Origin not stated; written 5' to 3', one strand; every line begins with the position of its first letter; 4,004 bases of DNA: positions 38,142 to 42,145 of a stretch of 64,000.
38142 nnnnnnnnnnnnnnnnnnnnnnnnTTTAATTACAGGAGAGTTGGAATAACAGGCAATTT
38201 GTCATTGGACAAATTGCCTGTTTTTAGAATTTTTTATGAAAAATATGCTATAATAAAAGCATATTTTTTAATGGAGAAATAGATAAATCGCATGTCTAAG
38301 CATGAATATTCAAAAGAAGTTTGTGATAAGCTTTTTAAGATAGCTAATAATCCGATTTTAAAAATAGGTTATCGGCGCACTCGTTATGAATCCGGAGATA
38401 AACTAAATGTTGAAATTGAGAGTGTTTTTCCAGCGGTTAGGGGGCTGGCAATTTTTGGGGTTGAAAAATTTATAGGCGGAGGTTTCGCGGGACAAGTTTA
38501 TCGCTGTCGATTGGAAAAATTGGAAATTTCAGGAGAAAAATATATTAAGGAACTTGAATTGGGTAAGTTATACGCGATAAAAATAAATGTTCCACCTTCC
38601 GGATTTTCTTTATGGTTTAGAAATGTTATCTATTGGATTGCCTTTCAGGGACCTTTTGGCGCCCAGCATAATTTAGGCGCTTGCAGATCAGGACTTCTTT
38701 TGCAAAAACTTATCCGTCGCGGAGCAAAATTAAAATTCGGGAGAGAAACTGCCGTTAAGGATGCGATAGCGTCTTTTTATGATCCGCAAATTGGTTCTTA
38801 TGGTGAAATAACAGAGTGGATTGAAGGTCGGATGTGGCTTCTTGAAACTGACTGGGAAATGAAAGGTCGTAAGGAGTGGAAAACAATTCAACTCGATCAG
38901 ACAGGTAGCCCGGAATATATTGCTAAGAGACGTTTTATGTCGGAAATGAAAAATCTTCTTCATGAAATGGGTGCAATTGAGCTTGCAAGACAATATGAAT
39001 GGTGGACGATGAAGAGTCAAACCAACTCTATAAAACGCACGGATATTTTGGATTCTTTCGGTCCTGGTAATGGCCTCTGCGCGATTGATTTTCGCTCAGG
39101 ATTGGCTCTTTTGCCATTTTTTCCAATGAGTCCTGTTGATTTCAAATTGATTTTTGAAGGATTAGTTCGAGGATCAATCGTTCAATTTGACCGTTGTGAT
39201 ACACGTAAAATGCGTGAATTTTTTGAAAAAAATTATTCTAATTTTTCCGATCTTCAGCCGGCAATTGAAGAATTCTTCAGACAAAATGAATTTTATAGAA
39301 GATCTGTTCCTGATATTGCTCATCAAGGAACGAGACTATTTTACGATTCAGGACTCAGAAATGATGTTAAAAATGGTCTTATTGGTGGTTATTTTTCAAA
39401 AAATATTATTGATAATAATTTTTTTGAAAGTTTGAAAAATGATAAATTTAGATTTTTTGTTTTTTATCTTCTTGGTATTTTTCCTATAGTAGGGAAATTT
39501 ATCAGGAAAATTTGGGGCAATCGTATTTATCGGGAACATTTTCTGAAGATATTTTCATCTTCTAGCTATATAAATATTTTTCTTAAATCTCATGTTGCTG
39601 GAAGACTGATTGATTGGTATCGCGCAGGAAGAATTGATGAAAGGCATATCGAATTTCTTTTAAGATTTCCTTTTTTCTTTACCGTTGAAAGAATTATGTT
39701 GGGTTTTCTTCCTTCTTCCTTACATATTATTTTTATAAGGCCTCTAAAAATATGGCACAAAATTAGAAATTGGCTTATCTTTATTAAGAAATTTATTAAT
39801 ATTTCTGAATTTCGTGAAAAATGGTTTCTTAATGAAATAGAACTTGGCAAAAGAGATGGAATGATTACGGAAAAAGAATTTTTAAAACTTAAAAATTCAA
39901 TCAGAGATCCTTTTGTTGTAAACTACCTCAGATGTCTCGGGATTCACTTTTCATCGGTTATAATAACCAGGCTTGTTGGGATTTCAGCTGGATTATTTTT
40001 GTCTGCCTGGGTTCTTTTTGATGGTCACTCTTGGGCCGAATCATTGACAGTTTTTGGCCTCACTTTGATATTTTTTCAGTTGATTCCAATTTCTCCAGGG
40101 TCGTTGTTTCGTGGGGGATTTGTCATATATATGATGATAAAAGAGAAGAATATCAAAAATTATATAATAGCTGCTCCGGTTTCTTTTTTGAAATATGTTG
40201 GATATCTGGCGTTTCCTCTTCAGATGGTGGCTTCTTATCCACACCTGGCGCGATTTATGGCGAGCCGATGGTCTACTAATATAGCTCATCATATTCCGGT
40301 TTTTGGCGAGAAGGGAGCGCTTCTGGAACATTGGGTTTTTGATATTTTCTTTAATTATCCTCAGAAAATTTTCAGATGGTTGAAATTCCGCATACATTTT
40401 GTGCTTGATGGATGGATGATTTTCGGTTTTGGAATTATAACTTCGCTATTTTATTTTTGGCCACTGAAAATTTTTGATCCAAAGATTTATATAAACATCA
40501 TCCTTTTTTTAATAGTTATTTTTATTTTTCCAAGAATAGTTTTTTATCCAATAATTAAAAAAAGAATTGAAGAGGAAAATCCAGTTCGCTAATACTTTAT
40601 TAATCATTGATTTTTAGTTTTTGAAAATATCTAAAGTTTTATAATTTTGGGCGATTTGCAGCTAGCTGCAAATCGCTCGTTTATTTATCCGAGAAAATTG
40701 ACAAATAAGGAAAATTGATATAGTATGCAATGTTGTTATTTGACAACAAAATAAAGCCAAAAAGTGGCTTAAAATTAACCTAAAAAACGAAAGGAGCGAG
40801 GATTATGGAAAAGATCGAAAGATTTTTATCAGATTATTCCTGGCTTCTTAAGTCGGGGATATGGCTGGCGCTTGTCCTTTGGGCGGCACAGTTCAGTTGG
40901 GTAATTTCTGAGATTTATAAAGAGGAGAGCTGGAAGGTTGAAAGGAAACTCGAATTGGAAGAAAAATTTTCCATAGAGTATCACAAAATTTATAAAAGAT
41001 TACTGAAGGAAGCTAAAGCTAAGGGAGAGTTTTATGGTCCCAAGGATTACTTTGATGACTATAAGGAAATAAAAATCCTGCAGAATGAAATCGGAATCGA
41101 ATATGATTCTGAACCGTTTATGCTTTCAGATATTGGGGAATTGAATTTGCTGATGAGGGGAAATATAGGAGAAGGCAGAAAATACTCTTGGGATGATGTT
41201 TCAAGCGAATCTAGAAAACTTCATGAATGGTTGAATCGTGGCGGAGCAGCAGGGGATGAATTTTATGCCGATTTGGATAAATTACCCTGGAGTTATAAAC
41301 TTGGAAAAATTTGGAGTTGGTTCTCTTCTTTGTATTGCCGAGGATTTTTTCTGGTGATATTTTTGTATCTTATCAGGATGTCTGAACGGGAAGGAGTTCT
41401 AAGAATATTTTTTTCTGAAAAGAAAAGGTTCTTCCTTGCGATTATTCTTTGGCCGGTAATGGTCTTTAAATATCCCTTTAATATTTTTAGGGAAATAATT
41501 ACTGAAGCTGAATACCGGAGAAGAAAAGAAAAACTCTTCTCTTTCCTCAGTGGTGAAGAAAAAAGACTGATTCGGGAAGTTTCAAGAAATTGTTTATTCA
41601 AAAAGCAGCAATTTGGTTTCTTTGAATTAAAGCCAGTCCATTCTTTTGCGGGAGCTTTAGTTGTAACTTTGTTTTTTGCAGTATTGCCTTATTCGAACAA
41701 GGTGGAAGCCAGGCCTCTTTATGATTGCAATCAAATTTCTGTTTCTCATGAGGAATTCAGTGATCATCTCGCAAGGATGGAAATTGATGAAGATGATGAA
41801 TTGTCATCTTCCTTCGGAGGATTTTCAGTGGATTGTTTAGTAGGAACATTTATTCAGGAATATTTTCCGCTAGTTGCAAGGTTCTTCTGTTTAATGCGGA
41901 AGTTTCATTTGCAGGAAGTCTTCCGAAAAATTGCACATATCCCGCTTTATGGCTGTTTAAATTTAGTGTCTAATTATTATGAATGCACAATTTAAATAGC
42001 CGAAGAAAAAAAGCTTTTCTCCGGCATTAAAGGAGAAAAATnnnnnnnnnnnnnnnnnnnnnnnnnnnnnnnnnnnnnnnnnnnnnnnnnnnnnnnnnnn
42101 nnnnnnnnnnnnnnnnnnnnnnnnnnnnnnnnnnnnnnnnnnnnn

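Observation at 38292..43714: Kinase-like/membrane fusion protein heading a four-gene uncharacterised cluster inserted between rpmG and rpsP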

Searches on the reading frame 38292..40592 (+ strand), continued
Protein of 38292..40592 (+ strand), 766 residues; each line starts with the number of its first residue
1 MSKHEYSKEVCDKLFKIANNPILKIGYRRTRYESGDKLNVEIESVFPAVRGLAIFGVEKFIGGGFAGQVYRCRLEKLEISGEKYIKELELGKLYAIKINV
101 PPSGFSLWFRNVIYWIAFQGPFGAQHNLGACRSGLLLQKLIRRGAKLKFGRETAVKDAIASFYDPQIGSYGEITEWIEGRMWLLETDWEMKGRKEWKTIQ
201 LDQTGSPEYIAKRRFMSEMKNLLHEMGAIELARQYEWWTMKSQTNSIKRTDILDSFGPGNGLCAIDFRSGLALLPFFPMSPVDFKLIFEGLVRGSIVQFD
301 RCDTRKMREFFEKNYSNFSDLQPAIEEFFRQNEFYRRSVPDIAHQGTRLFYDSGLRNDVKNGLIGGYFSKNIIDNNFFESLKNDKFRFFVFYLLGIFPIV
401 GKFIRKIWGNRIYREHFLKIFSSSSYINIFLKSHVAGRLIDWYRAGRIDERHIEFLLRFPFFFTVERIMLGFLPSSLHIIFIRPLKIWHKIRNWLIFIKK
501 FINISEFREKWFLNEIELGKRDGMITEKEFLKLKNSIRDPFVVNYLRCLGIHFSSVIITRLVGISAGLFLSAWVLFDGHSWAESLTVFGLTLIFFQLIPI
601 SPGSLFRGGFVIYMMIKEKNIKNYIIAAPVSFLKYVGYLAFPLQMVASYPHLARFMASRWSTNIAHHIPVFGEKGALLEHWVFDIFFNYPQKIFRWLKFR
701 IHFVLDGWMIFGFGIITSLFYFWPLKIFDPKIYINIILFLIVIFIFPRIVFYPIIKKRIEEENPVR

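Call 38: search_solved_structures(query=A1, max_evalue=10, show_alignments=3)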
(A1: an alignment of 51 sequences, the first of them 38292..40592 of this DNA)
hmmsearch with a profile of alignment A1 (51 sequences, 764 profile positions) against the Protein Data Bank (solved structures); distinct sequences matched with E-value up to 10: 3.
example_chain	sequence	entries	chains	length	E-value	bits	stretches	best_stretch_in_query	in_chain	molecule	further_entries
6gcs_F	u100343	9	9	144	0.32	12.2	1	323-381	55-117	NUFM SUBUNIT | Subunit NUFM of NADH:Ubiquinone Oxidoreductase (Complex I)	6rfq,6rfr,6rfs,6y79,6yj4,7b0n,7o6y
4mb8_A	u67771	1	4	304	0.63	11.2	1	425-516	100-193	Uricase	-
3txy_A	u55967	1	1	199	1.1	10.3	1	254-284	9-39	Isochorismatase family protein family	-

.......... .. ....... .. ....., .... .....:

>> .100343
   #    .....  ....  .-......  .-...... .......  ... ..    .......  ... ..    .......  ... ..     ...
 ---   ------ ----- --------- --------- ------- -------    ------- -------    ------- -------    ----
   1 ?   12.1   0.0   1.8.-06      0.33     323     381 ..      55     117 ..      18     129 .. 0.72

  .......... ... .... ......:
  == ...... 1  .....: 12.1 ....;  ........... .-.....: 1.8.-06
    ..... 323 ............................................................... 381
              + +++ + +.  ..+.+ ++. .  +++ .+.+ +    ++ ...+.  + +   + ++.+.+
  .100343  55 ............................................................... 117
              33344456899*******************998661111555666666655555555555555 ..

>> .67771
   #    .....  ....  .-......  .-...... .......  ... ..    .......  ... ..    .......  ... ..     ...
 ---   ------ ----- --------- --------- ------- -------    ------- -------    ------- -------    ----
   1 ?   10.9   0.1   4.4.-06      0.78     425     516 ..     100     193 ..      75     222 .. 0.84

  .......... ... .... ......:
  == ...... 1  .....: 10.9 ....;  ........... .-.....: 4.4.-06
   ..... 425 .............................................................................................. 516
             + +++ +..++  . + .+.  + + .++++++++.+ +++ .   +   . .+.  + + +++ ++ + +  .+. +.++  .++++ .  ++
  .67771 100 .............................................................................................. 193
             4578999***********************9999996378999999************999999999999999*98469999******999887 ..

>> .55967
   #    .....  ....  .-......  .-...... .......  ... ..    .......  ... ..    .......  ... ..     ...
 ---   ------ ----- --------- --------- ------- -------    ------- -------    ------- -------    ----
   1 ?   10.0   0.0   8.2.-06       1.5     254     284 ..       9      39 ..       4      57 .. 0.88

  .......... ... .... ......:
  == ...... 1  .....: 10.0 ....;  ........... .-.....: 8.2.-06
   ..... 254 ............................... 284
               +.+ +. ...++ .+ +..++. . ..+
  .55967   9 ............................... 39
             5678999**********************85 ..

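Call 86: search_protein_families(library=pfam, alignment_id=A1, max_evalue=10)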
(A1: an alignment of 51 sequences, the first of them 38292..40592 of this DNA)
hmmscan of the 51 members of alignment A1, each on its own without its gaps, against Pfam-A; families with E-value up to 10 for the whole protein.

A. member 1, window:38292-40592:+ (766 aa): 0 families

B. families by the number of members that match (of 51 scanned): 11 families
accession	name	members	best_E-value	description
PF07238.19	PilZ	1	0.0029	PilZ domain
PF11062.13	DUF2863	1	0.071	Protein of unknown function (DUF2863)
PF25806.1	RHH_ERCC6L2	1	0.092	ERCC6L2-like, ribbon-helix-helix domain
PF03907.18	Spo7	1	0.097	Spo7-like protein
PF23843.2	DUF7210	1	0.11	Domain of unknown function (DUF7210)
PF24572.2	RBD_RDR6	1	0.12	RNA-dependent RNA polymerase 6, RNA-binding domain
PF24777.1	DUF7700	1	0.16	Domain of unknown function (DUF7700)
PF05562.16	WCOR413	1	0.35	Cold acclimation protein WCOR413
PF07793.16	DUF1631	1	0.44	Protein of unknown function (DUF1631)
PF03779.20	SPW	1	0.68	SPW repeat domain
PF16504.10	SP24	1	3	Putative virion membrane protein of plant and insect virus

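Call 88: search_protein_families(library=pfam, proteins=[P0009, P0037, P0120, P0107, P0020, P0091, P0086, P0044], max_evalue=0.1)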
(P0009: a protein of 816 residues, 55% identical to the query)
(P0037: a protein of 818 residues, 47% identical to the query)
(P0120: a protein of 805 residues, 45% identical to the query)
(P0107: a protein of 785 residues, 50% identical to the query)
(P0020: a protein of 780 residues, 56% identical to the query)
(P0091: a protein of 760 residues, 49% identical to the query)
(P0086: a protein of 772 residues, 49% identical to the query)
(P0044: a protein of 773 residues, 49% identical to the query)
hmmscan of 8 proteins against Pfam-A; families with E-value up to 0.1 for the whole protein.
P0009 (816 aa): 0 families

P0037 (818 aa): 0 families

P0120 (805 aa): 0 families

P0107 (785 aa): 0 families

P0020 (780 aa): 0 families

P0091 (760 aa): 0 families

P0086 (772 aa): 1 family
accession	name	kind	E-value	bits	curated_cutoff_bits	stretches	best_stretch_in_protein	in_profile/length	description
PF25806.1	RHH_ERCC6L2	-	0.092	13.4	27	0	208-249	3-43/75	ERCC6L2-like, ribbon-helix-helix domain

P0044 (773 aa): 0 families

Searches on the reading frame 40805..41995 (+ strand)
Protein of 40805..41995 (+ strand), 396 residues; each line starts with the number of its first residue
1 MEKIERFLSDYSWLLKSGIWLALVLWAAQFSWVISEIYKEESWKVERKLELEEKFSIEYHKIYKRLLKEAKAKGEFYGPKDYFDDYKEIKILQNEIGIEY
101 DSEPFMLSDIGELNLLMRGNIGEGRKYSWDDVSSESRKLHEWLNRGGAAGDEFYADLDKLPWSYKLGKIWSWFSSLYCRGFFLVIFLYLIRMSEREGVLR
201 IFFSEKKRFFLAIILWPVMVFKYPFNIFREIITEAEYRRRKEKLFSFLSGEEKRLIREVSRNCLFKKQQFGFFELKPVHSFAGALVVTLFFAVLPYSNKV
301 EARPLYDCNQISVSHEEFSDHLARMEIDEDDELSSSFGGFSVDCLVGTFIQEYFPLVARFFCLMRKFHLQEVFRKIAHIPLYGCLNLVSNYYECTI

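Call 3: search_protein_families(library=pfam, proteins=[window:40805-41995:+], max_evalue=1)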
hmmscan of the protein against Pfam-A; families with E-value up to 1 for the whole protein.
window:40805-41995:+ (396 aa): 1 family
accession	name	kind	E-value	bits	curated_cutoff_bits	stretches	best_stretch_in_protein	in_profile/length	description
PF09851.14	SHOCT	-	0.81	10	27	1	231-244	14-27/28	Short C-terminal domain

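Call 4: search_protein_families(library=ncbifam, proteins=[window:40805-41995:+], max_evalue=1)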
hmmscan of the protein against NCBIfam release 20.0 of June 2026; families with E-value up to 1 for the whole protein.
window:40805-41995:+ (396 aa): 0 families

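Call 33: search_protein_families(library=phrogs, proteins=[window:40805-41995:+], max_evalue=0.1)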
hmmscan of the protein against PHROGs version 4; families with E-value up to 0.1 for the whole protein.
window:40805-41995:+ (396 aa): 0 families

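Call 34: search_protein_families(library=padloc, proteins=[window:40805-41995:+], max_evalue=0.1)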
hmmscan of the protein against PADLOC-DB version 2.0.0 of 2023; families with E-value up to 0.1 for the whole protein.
window:40805-41995:+ (396 aa): 0 families

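Call 41: find_homologous_proteins(query=window:40805-41995:+)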
Query window:40805-41995:+ (396 aa): 9 proteins with E <= 0.001 among 8000 candidates.
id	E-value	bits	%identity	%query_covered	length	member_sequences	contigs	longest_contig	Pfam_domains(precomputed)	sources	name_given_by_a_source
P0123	3.1e-266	901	100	100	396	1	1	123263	-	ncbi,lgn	-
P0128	3.5e-114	400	80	55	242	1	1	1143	-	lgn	-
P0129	1.3e-71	260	38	97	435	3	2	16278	-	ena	-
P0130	4.7e-71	258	41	97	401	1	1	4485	-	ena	-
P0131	1.4e-62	230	35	96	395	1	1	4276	-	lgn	-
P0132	2.1e-59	220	36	97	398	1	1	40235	-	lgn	-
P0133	4.0e-58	216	34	96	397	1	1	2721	-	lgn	-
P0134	1.7e-49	187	32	96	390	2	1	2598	-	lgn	-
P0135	3.7e-44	170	32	96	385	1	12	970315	-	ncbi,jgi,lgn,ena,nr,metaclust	ncbi:MAG: hypothetical protein UR60_C0047G0014 [Candidatus Moranbacteria bacterium GW2011_GWF2_34_56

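Call 43: find_encoding_contigs(protein=P0135, flank=8000, max_places=2)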
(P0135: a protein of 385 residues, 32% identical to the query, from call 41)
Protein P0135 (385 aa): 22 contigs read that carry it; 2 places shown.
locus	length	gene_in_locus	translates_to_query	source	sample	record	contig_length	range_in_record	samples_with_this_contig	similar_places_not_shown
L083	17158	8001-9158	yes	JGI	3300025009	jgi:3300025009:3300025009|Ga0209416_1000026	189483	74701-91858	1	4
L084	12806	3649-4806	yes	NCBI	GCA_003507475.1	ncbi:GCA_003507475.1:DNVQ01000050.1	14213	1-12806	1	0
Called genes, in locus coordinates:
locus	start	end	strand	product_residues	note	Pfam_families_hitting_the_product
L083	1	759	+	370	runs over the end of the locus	PF09587:PGA_cap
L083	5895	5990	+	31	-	-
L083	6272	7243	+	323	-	-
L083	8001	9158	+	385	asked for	-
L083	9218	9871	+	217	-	-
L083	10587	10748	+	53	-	-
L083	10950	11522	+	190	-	PF13671:AAA_33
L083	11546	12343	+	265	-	PF01113:DapB_N, PF05173:DapB_C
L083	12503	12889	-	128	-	-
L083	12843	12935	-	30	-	-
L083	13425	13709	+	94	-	PF01541:GIY-YIG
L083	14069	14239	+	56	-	PF04014:MazE_antitoxin (weak)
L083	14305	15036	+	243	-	-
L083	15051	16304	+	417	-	PF16289:PIN_12, PF18476:PIN_8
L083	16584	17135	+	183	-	-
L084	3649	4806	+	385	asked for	-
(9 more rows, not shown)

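Call 44: find_encoding_contigs(protein=P0132, flank=8000, max_places=2)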
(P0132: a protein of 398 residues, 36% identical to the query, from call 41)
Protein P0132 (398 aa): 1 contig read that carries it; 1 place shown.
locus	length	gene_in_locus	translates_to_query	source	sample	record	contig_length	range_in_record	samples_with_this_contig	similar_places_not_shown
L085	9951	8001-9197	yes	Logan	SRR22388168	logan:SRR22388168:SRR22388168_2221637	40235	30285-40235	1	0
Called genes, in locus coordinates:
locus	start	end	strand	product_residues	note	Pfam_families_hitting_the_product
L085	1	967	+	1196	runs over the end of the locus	PF04997:RNA_pol_Rpb1_1, PF00623:RNA_pol_Rpb1_2, PF04983:RNA_pol_Rpb1_3, PF05000:RNA_pol_Rpb1_4 (weak), PF04998:RNA_pol_Rpb1_5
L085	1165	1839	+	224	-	-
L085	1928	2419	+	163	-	PF00436:SSB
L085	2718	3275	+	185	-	PF08207:EFP_N, PF01132:EFP, PF09285:Elong-fact-P_C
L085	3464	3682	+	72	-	-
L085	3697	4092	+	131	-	-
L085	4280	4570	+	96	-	-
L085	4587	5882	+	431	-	PF00278:Orn_DAP_Arg_deC, PF02784:Orn_Arg_deC_N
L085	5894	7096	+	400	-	PF00155:Aminotran_1_2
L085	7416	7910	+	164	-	-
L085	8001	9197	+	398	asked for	-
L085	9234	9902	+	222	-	-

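Call 45: find_encoding_contigs(protein=P0129, flank=8000, max_places=2)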
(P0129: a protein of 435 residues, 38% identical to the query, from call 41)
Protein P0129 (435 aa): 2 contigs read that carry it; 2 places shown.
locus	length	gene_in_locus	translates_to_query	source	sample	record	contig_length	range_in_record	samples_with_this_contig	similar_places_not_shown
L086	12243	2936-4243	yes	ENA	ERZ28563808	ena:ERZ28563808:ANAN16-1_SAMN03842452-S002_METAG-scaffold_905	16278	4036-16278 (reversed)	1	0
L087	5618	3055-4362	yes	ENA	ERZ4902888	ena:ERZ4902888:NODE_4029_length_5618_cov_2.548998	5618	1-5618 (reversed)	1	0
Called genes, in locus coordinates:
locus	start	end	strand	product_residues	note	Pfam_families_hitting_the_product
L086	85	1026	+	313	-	PF03462:PCRF, PF00472:RF-1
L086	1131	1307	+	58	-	-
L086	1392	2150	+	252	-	PF00318:Ribosomal_S2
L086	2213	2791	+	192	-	PF00889:EF_TS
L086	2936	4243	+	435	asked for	-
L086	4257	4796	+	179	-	-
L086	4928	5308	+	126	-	-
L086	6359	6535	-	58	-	-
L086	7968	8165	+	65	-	-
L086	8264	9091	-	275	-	PF01479:S4, PF00849:PseudoU_synth_2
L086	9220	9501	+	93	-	-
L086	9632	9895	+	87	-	-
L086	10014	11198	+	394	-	PF01702:TGT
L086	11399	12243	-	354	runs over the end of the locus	PF01380:SIS (weak), PF10432:bact-PGI_C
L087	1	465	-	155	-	?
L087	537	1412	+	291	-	PF02737:3HCDH_N, PF03446:NAD_binding_2 (weak), PF00725:3HCDH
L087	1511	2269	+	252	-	PF00318:Ribosomal_S2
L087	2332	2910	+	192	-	PF00889:EF_TS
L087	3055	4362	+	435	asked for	-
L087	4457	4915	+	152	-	-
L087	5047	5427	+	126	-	-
